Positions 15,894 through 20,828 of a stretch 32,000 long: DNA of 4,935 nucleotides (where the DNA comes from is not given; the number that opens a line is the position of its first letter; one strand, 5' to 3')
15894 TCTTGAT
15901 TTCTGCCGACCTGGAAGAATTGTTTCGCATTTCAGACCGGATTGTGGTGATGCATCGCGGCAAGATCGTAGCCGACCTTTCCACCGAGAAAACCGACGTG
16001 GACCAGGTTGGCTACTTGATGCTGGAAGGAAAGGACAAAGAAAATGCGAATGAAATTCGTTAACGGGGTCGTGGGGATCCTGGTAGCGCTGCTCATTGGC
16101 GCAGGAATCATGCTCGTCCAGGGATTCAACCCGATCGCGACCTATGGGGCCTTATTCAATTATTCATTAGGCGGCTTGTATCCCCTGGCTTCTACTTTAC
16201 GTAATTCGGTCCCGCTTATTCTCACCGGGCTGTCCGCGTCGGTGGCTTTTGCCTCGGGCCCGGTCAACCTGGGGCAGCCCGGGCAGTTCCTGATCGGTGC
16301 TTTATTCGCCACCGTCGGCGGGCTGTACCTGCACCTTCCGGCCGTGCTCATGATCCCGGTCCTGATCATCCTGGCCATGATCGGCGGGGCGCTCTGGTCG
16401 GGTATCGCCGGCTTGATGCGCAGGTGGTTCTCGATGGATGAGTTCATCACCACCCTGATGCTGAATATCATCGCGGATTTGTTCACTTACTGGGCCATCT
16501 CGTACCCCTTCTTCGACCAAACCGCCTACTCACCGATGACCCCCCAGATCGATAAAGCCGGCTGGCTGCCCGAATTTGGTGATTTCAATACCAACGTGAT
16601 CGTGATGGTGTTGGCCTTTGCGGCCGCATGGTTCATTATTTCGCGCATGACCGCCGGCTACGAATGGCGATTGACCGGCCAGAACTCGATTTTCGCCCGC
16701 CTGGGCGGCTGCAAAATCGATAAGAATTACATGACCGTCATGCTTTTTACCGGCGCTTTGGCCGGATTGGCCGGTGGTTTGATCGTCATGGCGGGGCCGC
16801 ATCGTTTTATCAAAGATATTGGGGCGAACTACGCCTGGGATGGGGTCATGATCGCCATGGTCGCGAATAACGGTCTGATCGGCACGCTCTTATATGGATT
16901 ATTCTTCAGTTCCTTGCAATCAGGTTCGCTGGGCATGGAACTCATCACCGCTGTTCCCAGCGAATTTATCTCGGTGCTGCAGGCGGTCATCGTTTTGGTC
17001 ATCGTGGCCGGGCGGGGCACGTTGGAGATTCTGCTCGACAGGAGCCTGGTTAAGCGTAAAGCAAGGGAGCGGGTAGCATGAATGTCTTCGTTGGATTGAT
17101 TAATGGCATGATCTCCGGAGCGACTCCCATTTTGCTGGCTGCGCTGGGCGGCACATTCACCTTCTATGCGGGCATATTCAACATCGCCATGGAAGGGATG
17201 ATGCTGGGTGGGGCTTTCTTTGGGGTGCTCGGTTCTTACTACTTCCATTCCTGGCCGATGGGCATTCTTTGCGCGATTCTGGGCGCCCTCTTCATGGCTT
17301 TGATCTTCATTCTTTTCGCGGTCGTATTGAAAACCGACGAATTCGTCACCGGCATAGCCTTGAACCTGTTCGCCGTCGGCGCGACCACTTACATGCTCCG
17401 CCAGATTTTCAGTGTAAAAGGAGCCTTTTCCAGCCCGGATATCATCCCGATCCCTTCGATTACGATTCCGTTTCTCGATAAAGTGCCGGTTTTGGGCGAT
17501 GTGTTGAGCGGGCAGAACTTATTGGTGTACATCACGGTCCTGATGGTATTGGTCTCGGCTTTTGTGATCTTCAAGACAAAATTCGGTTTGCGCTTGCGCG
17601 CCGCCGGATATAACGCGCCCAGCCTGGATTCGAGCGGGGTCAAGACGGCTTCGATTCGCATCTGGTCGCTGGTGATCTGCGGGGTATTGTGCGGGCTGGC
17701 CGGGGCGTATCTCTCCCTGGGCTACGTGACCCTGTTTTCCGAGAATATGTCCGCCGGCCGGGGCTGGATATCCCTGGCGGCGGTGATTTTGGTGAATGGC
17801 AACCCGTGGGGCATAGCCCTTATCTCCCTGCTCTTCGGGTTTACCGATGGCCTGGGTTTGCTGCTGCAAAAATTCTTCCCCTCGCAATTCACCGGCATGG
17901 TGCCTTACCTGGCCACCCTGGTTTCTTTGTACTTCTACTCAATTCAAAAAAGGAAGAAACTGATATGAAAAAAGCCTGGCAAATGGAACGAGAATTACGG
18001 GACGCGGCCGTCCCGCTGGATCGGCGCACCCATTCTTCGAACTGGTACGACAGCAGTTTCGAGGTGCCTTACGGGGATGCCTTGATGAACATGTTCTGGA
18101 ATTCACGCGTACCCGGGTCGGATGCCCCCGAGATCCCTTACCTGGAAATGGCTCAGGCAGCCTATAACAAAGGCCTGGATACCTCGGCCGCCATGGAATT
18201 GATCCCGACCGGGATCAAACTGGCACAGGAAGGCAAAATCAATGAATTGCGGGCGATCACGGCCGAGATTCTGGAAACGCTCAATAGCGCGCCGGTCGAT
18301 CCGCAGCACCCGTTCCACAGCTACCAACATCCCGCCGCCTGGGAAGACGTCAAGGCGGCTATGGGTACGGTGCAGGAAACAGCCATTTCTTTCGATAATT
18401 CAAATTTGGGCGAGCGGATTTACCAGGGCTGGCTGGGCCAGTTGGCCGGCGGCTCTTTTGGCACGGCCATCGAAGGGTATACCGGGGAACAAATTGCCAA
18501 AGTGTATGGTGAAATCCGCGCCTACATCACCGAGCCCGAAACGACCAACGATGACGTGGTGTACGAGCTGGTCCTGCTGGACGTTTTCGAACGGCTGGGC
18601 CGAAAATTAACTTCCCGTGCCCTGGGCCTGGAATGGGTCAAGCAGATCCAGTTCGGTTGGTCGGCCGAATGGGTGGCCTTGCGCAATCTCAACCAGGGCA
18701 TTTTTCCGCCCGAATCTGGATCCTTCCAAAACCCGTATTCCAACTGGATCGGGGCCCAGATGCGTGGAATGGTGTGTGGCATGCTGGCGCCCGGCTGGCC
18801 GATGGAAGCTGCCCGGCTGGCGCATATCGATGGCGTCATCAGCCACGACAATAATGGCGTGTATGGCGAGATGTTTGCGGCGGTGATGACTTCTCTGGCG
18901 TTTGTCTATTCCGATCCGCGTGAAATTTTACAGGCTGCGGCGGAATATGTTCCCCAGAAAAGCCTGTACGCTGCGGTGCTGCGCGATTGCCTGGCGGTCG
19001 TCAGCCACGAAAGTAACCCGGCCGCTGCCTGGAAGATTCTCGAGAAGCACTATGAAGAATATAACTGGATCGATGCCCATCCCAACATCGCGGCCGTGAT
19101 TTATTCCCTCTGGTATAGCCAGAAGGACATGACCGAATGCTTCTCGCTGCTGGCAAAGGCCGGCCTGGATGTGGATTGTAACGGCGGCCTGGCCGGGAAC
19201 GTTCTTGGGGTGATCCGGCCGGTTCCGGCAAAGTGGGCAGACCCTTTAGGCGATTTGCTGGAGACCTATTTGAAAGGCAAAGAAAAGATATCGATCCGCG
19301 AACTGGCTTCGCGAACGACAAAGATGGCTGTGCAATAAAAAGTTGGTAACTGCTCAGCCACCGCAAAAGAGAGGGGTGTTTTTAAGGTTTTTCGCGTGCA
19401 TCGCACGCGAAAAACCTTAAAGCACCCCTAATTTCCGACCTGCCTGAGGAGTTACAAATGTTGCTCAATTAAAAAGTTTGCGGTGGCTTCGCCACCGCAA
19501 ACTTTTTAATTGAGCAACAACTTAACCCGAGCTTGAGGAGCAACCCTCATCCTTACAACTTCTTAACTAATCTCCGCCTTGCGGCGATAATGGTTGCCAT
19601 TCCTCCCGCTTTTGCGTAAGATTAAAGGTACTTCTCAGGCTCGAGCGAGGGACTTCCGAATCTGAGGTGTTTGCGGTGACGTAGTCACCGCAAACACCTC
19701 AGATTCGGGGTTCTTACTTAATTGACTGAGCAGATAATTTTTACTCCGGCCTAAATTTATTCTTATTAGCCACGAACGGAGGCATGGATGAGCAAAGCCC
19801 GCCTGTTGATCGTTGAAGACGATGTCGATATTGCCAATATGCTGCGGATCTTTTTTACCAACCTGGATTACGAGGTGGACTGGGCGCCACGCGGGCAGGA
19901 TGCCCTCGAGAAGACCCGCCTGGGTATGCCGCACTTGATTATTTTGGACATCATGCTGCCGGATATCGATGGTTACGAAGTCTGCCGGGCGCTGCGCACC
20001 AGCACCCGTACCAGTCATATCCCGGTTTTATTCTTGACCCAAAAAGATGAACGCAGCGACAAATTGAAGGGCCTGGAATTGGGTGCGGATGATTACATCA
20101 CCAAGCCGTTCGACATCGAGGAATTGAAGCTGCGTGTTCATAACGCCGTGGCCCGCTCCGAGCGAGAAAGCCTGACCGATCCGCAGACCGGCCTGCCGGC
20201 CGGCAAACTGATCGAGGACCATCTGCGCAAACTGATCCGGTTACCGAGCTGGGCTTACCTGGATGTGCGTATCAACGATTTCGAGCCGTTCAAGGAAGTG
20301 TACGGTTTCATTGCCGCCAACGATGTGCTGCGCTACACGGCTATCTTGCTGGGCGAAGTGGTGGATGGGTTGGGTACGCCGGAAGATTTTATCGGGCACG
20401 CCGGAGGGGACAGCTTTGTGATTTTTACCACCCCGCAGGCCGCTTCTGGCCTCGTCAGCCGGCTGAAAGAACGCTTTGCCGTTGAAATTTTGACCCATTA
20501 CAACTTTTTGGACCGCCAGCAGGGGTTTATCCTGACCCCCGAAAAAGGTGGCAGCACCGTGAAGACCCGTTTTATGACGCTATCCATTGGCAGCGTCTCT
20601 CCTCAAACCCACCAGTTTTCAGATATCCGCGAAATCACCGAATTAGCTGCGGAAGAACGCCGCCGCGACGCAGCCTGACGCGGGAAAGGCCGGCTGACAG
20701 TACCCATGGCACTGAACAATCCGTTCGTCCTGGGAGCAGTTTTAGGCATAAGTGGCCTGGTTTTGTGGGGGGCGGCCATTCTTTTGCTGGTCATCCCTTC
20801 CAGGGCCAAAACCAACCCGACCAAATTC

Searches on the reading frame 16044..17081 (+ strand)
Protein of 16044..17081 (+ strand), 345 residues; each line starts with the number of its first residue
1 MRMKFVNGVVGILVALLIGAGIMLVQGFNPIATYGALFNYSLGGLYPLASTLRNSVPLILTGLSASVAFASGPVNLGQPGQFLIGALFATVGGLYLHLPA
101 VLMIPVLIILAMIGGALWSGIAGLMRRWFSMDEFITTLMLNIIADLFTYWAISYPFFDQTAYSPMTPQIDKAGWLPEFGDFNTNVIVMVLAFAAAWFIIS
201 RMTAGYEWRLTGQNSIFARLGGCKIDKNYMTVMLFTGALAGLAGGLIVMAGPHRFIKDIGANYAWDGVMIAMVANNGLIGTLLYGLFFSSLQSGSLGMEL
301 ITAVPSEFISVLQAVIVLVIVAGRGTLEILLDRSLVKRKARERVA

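Call 77: search_protein_families(library=pfam, proteins=[window:16044-17081:+], max_evalue=0.0001)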
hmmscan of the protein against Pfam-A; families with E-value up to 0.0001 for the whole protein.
window:16044-17081:+ (345 aa): 1 family
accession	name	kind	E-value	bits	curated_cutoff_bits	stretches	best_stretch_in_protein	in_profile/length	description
PF02653.21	BPD_transp_2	-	9.5e-30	104.1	26.8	1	50-320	4-268/269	Branched-chain amino acid transport system / permease component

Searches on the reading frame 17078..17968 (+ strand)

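Call 77: search_protein_families(library=pfam, proteins=[window:17078-17968:+], max_evalue=0.0001)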
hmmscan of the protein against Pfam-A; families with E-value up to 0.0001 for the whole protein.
window:17078-17968:+ (296 aa): 1 family
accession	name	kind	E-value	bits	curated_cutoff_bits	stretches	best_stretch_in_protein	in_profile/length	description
PF02653.21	BPD_transp_2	-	9.4e-35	120.5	26.8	1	12-282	6-267/269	Branched-chain amino acid transport system / permease component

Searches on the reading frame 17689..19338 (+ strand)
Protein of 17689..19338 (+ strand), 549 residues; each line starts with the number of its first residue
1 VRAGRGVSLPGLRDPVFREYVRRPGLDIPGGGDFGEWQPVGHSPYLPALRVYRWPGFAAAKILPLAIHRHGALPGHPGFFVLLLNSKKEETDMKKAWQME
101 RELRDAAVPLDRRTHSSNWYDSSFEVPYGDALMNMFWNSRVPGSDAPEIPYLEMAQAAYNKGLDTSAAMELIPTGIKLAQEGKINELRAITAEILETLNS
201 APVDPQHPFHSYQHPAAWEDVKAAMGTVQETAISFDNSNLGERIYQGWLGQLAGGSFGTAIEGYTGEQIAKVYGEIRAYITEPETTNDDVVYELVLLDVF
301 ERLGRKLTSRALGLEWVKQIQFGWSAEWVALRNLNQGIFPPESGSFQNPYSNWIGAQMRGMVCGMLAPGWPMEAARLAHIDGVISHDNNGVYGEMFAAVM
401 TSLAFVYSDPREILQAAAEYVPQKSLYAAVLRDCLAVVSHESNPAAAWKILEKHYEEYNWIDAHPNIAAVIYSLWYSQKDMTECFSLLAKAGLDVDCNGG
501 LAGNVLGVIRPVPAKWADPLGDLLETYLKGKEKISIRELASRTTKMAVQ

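Call 77: search_protein_families(library=pfam, proteins=[window:17689-19338:+], max_evalue=0.0001)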
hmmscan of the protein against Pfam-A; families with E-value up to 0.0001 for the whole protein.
window:17689-19338:+ (549 aa): 1 family
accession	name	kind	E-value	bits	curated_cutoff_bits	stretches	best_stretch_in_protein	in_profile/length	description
PF03747.19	ADP_ribosyl_GH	-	5.6e-42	144.8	26.2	1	247-509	2-278/287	ADP-ribosylglycohydrolase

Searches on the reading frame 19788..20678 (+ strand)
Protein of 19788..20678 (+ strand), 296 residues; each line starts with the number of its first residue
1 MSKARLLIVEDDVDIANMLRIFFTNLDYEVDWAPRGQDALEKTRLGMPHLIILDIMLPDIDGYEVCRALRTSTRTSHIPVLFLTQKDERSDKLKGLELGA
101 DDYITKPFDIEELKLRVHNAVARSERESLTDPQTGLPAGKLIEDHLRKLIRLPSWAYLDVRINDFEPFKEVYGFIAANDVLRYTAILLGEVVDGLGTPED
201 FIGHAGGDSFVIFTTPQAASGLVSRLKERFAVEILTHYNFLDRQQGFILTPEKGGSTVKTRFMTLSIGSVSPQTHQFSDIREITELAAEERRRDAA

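Call 33: search_protein_families(library=pfam, proteins=[window:19788-20678:+], max_evalue=0.01)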
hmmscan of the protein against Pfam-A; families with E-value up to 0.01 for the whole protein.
window:19788-20678:+ (296 aa): 3 families
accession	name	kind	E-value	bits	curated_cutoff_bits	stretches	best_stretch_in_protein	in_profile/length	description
PF00072.30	Response_reg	-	1.6e-28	99.5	30.2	1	7-117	2-110/111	Response regulator receiver domain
PF00990.26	GGDEF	-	4.3e-05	23.8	23.8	1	129-216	2-90/161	Diguanylate cyclase, GGDEF domain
PF23198.2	PDE8A_N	-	0.0012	19.2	29.6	1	17-90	24-98/147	PDE8A-like, N-terminal domain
